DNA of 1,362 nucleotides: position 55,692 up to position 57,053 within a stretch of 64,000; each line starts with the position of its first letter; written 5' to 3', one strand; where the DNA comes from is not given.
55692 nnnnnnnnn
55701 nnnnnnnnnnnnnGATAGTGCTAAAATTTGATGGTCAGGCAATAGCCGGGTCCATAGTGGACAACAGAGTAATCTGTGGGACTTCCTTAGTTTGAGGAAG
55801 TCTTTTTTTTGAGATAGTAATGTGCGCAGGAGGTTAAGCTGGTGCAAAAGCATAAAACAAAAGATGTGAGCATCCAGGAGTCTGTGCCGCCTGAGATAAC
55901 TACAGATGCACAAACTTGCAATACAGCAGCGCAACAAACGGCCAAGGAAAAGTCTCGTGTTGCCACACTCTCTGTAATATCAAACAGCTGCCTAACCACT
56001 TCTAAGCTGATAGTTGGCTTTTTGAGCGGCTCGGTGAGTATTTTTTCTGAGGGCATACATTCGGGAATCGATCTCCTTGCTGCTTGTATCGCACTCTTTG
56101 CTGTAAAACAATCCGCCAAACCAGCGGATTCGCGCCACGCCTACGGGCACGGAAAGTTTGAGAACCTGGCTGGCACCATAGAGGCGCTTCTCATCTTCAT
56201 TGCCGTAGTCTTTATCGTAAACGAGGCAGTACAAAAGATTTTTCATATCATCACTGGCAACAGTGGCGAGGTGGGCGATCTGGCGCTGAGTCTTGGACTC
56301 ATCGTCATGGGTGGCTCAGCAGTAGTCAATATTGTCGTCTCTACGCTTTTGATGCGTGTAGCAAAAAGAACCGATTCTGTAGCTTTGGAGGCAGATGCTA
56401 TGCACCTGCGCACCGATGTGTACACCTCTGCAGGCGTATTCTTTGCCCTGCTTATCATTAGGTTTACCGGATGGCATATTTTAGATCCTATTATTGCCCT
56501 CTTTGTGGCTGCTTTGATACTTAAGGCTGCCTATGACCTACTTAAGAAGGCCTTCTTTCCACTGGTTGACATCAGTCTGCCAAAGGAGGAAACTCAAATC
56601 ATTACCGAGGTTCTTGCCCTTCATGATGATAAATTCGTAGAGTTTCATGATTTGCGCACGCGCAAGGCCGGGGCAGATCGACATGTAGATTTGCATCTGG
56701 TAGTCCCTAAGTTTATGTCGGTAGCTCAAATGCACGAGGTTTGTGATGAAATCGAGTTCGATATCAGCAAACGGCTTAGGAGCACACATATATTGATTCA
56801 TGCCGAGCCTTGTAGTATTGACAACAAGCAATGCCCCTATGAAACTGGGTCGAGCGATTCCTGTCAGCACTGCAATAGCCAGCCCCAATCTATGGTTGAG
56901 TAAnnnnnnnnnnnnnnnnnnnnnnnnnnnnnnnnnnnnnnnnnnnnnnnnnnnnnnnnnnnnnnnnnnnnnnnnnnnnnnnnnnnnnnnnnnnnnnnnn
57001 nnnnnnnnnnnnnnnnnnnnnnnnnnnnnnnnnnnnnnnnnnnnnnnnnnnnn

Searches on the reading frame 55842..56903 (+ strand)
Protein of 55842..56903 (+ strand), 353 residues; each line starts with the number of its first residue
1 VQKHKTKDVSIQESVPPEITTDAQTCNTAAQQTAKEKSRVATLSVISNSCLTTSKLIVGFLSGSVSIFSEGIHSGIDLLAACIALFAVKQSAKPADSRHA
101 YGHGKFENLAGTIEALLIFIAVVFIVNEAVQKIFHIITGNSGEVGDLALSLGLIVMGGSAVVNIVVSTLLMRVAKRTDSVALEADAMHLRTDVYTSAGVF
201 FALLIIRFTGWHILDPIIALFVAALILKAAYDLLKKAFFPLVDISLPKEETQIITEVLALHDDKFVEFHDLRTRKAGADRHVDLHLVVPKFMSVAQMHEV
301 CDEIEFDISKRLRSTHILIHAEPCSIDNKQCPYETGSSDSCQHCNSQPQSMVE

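Call 6: search_protein_families(library=pfam, proteins=[window:55842-56903:+])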
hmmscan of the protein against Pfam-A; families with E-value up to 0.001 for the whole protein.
window:55842-56903:+ (353 aa): 2 families
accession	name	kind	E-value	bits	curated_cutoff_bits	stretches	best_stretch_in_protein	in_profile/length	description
PF01545.26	Cation_efflux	-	7e-47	160.2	26.6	1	42-241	2-197/198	Cation efflux family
PF16916.11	ZT_dimer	-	6.6e-20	71.4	26.7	1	246-324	1-78/78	Dimerisation domain of Zinc Transporter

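Call 7: find_homologous_proteins(query=window:55842-56900:+, max_evalue=1e-30)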
Query window:55842-56900:+ (353 aa): 6537 proteins with E <= 1e-30 among 8000 candidates; the best 120 are listed.
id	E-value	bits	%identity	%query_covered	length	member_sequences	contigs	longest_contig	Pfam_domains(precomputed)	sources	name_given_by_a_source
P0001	1.2e-226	769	100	100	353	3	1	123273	PF16916.12,PF01545.27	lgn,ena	-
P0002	3.7e-151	521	69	95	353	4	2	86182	PF16916.12,PF01545.27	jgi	-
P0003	9.4e-142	490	69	89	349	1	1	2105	PF16916.12,PF01545.27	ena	-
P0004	2.7e-141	489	69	89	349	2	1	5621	PF16916.12,PF01545.27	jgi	-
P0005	7.0e-140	484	68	90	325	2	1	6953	PF16916.12,PF01545.27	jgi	-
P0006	2.1e-139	483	69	90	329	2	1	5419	PF16916.12,PF01545.27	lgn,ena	-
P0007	1.2e-138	480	65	92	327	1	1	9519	PF16916.12,PF01545.27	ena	-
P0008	5.8e-138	478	66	91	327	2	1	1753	PF16916.12,PF01545.27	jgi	-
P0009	1.2e-137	477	67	91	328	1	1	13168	PF16916.12,PF01545.27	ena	-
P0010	1.8e-137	476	67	89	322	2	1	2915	PF16916.12,PF01545.27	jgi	-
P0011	3.4e-137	475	70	85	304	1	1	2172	PF16916.12,PF01545.27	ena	-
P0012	9.4e-137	474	69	91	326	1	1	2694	PF16916.12,PF01545.27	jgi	jgi:cation diffusion facilitator family transporter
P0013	1.4e-136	473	66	90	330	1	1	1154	PF16916.12,PF01545.27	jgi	jgi:cation diffusion facilitator family transporter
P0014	1.6e-136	473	68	88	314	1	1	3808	PF16916.12,PF01545.27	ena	-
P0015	1.9e-136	473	69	88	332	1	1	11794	PF16916.12,PF01545.27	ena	-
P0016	2.2e-136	473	65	91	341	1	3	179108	PF16916.12,PF01545.27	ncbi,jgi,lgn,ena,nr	ncbi:MAG: cation diffusion facilitator family transporter [Eggerthellaceae bacterium]|jgi:cation dif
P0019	2.1e-134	466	67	89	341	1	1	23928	PF16916.12,PF01545.27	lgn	-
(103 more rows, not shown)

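Call 9: find_related_loci(query=window:55842-56900:+, collection=genome_contigs, flank=1500)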
Query window:55842-56900:+ (353 aa) in genome_contigs; peptide patterns used: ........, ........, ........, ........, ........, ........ (x = any residue, [..] = any of these).
600 stretches matched a pattern (row limit reached: there are more); 578 encode a relative of the query (tblastn E <= 1e-3); the best 80 are kept; 80 distinct loci.
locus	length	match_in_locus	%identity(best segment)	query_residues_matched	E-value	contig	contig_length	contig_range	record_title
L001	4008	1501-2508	69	9-345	1e-159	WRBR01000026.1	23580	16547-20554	MAG: Coriobacteriia bacterium isolate Lab288P1bin85 Ga0131853_10005133, whole genome shotgun sequence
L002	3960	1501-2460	51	36-351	4e-104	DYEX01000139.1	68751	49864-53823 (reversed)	MAG TPA_asm: Desulfovirgula sp. isolate Tomsk_3_55_126 Tomsk_k141_48311, whole genome shotgun sequence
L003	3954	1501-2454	52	36-349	2e-103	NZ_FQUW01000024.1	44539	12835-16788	Desulfofundulus australicus DSM 11792, whole genome shotgun sequence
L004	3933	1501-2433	52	36-346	4e-101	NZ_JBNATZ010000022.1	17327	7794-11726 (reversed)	MAG: Desulfofundulus sp. isolate Kamch4342-3A-MB-06 bin6.fa-22, whole genome shotgun sequence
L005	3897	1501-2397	51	35-341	1e-99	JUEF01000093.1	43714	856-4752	MAG: Peptococcaceae bacterium BICA1-8 BICA1a_1106824, whole genome shotgun sequence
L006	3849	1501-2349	56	36-324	3e-98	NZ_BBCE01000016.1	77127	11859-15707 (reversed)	Syntrophomonas palmitatica JCM 14374, whole genome shotgun sequence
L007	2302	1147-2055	53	29-348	8e-101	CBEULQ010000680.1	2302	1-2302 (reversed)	MAG TPA_asm: uncultured Desulfocucumis sp. isolate SRR13515399_metabat2_4 genome assembly, contig: ERZ25074858.4210, who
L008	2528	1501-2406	52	34-350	2e-96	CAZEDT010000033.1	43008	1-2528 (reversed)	MAG TPA_asm: uncultured Syntrophomonas sp. isolate SRP302447_co4_168 genome assembly, contig: NODE_2466_length_43008_cov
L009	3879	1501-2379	54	32-331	1e-95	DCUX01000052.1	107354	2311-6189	MAG TPA_asm: Firmicutes bacterium UBA2203 UBA2203_contig_17877, whole genome shotgun sequence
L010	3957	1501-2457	49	18-342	6e-96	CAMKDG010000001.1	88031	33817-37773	MAG: uncultured Desulfotomaculum sp. isolate SRR12377472_bin.7_metawrap_v1.3_MAG genome assembly, contig: SRR12377472_11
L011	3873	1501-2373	51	34-331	4e-95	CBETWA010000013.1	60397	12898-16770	MAG TPA_asm: uncultured bacterium isolate SRR13515398_concoct_14 genome assembly, contig: ERZ25510404.50, whole genome s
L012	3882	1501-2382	54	36-335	6e-95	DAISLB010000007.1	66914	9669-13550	MAG TPA_asm: Clostridium sp. isolate CTOTU40290 NODE_237_length_66914_cov_6.688598, whole genome shotgun sequence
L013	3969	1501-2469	48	34-350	1e-94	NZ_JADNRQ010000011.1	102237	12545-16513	Desulfallas sp. Bu1-1 NODE_11_length_102237_cov_50.284184, whole genome shotgun sequence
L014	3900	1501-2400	51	37-342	7e-95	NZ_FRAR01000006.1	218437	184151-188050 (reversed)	Desulforamulus aeronauticus DSM 10349, whole genome shotgun sequence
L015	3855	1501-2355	56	34-324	2e-100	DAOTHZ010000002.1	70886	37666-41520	MAG TPA_asm: Syntrophomonas sp. isolate AMR_MDS_3038 NODE_340_length_70886_cov_7.516186, whole genome shotgun sequence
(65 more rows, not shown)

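Call 13: find_encoding_contigs(protein=P0002, flank=1500, max_places=2)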
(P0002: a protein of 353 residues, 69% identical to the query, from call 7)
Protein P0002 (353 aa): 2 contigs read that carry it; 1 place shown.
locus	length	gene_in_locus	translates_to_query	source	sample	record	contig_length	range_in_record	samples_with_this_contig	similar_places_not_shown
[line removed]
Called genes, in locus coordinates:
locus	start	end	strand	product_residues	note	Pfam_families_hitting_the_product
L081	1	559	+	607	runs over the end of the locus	PF04055:Radical_SAM, PF16199:Radical_SAM_C, PF00583:Acetyltransf_1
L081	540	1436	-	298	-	PF00291:PALP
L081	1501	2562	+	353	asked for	PF01545:Cation_efflux, PF16916:ZT_dimer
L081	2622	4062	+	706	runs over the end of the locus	PF01590:GAF (weak), PF00512:HisKA, PF02518:HATPase_c, PF00072:Response_reg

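Call 14: find_encoding_contigs(protein=P0004, flank=1500, max_places=2)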
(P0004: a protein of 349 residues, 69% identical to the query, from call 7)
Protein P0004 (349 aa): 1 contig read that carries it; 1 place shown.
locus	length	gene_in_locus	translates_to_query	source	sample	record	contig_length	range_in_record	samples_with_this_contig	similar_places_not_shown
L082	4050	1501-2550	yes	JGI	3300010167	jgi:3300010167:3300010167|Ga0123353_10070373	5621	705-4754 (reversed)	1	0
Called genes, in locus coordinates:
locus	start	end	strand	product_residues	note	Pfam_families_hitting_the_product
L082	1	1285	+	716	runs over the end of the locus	?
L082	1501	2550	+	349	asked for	PF01545:Cation_efflux, PF16916:ZT_dimer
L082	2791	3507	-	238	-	PF02517:Rce1-like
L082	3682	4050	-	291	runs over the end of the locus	PF01381:HTH_3, PF12844:HTH_19, PF13443:HTH_26 (weak), PF13560:HTH_31 (weak)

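Call 15: find_encoding_contigs(protein=P0005, flank=1500, max_places=2)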
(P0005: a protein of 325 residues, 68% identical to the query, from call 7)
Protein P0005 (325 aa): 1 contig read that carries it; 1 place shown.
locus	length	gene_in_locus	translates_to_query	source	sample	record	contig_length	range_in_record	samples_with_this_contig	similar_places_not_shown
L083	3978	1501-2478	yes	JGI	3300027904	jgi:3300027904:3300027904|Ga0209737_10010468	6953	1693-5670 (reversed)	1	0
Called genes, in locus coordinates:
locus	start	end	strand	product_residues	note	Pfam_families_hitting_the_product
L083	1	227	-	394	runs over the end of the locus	PF00009:GTP_EFTU, PF03144:GTP_EFTU_D2, PF03143:GTP_EFTU_D3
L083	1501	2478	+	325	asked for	PF01545:Cation_efflux, PF16916:ZT_dimer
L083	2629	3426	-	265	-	PF00809:Pterin_bind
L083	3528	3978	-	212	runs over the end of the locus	PF02607:B12-binding_2, PF02310:B12-binding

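Call 16: find_encoding_contigs(protein=P0007, flank=1500, max_places=2)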
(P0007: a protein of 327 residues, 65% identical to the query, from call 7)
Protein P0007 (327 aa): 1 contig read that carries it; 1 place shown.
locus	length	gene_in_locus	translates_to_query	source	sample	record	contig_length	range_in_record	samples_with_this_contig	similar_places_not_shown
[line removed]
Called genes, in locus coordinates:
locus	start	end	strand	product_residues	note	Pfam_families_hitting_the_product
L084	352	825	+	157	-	PF12844:HTH_19, PF13560:HTH_31 (weak), PF01381:HTH_3, PF12674:Zn_ribbon_2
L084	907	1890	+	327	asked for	PF01545:Cation_efflux, PF16916:ZT_dimer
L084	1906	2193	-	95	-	PF10087:DUF2325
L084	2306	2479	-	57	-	PF12669:FeoB_associated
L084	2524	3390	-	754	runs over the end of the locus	PF01926:MMR_HSR1, PF02421:FeoB_N, PF17910:FeoB_Cyto, PF07670:Gate, PF07664:FeoB_C, PF07670:Gate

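Call 17: find_encoding_contigs(protein=P0009, flank=1500, max_places=2)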
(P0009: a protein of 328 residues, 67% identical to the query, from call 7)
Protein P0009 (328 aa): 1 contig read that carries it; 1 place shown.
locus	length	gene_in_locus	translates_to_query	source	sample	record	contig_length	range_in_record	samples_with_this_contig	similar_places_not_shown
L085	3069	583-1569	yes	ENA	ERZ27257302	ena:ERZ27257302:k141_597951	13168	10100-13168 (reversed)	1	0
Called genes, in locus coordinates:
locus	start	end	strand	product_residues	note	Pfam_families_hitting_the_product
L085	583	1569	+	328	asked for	PF01545:Cation_efflux, PF16916:ZT_dimer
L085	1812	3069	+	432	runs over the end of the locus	-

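Call 18: find_encoding_contigs(protein=P0016, flank=1500, max_places=2)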
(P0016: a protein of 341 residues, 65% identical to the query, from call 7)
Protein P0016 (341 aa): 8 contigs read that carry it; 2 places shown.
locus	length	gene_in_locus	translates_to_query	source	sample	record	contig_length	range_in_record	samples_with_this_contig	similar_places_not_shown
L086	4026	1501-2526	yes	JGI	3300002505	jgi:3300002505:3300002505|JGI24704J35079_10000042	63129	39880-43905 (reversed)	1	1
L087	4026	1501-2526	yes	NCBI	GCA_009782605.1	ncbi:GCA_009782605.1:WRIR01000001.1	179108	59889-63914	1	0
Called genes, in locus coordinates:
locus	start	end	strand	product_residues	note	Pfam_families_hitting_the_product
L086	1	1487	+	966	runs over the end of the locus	PF00690:Cation_ATPase_N, PF00122:E1-E2_ATPase, PF00702:Hydrolase, PF13246:Cation_ATPase, PF00689:Cation_ATPase_C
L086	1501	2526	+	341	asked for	PF01545:Cation_efflux, PF16916:ZT_dimer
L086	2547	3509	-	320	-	PF13240:Zn_Ribbon_1 (weak), PF19789:DUF6273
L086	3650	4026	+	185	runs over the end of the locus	PF00484:Pro_CA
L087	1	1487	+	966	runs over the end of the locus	PF00690:Cation_ATPase_N, PF00122:E1-E2_ATPase, PF00702:Hydrolase, PF13246:Cation_ATPase, PF00689:Cation_ATPase_C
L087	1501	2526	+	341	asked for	PF01545:Cation_efflux, PF16916:ZT_dimer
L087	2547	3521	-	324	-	PF13240:Zn_Ribbon_1 (weak), PF19789:DUF6273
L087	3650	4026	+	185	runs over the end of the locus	PF00484:Pro_CA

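Call 31: find_encoding_contigs(protein=P0003, flank=1200, max_places=1)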
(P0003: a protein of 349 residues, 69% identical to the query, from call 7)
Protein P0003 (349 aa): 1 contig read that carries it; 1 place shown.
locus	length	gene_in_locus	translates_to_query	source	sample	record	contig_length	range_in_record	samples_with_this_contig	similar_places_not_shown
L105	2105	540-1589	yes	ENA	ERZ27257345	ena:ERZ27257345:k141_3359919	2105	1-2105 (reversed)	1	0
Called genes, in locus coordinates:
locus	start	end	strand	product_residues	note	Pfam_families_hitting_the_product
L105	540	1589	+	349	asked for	PF01545:Cation_efflux, PF16916:ZT_dimer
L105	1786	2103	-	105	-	?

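Call 32: find_encoding_contigs(protein=P0006, flank=1200, max_places=1)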
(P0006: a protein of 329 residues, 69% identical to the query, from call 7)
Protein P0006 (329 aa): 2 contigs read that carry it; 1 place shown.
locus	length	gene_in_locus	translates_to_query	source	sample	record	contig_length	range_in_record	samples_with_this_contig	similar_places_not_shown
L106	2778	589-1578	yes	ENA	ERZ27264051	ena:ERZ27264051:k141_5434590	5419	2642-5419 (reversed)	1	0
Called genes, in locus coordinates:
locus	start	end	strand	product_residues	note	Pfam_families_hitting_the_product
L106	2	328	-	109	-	?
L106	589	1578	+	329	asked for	PF01545:Cation_efflux, PF16916:ZT_dimer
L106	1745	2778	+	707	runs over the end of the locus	PF01590:GAF (faint), PF00512:HisKA, PF02518:HATPase_c, PF00072:Response_reg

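Call 33: find_encoding_contigs(protein=P0015, flank=1200, max_places=1)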
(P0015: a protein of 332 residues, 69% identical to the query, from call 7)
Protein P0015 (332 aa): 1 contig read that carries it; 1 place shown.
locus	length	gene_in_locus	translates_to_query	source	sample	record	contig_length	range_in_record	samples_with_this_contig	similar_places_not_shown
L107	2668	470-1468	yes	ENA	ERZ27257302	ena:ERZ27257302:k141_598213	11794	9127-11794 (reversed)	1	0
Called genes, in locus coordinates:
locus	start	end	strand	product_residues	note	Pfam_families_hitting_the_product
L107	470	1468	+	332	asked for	PF01545:Cation_efflux, PF16916:ZT_dimer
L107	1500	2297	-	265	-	PF00809:Pterin_bind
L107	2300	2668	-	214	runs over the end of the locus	PF02607:B12-binding_2, PF02310:B12-binding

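Call 34: find_encoding_contigs(protein=P0019, flank=1200, max_places=1)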
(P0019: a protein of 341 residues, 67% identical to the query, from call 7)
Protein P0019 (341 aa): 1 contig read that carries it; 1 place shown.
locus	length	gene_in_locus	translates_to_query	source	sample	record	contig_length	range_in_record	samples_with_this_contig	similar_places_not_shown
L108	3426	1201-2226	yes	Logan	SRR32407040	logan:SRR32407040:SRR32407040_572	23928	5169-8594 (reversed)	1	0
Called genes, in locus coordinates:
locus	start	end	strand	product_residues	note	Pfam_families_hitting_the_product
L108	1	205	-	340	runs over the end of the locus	PF25881:HH_YBHG (faint)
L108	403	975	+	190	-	PF14278:TetR_C_8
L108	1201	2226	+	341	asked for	PF01545:Cation_efflux, PF16916:ZT_dimer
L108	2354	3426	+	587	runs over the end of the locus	PF01368:DHH, PF02272:DHHA1, PF17768:RecJ_OB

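Call 45: find_encoding_contigs(protein=P0001, flank=300, max_places=3)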
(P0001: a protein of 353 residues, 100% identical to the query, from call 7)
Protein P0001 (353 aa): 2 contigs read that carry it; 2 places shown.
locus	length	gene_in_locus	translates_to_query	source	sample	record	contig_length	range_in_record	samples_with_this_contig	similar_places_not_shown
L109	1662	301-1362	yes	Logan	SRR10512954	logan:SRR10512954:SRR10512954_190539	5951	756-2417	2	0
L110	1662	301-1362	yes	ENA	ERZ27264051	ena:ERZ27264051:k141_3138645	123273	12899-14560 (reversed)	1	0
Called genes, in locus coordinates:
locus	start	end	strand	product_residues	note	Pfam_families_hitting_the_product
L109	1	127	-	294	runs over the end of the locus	?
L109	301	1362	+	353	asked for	PF01545:Cation_efflux, PF16916:ZT_dimer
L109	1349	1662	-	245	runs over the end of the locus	PF00899:ThiF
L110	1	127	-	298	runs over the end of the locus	PF00291:PALP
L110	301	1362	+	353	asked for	PF01545:Cation_efflux, PF16916:ZT_dimer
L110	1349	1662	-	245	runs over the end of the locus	PF00899:ThiF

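Call 65: search_protein_families(library=ncbifam, proteins=[window:55842-56900:+])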
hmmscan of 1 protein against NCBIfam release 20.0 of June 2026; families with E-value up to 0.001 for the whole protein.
window:55842-56900:+ (353 aa): 10 families
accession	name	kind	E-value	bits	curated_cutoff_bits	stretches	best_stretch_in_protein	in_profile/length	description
TIGR01297.1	CDF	superfamily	1.9e-72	243.9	82.35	1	38-324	2-283/285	cation diffusion facilitator family transporter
NF052621.1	MngEfTpMntE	equivalog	2.7e-61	207.6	500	1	38-324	3-282/293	manganese efflux transporter MntE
NF050169.1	CatEfflxFieF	equivalog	2.4e-48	164.8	420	1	42-323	9-281/282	cation efflux pump FieF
NF007064.0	PRK09509.1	equivalog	5.5e-48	163.5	447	1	31-329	3-292/300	CDF family cation-efflux transporter FieF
NF033616.1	CDF_MamB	equivalog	3.8e-41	141.5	350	1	37-313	5-272/284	magnetosome biogenesis CDF transporter MamB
NF033615.1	CDF_MamM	equivalog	3.4e-35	121.7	350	1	36-315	7-279/290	magnetosome biogenesis CDF transporter MamM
NF052602.1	Zn_efflux_Cdf31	equivalog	1.4e-34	119.9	460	1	37-331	6-297/299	CDF family zinc efflux transporter Cdf31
NF002923.0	PRK03557.1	equivalog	1.3e-28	100.2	408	1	33-343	13-311/313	CDF family zinc transporter ZitB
NF040994.1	MamV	equivalog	5.6e-27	94.7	500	1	37-323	10-287/319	CDF transporter MamV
NF033827.1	CDF_efflux_DmeF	equivalog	1.4e-17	64.1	250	2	181-271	177-267/309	CDF family Co(II)/Ni(II) efflux transporter DmeF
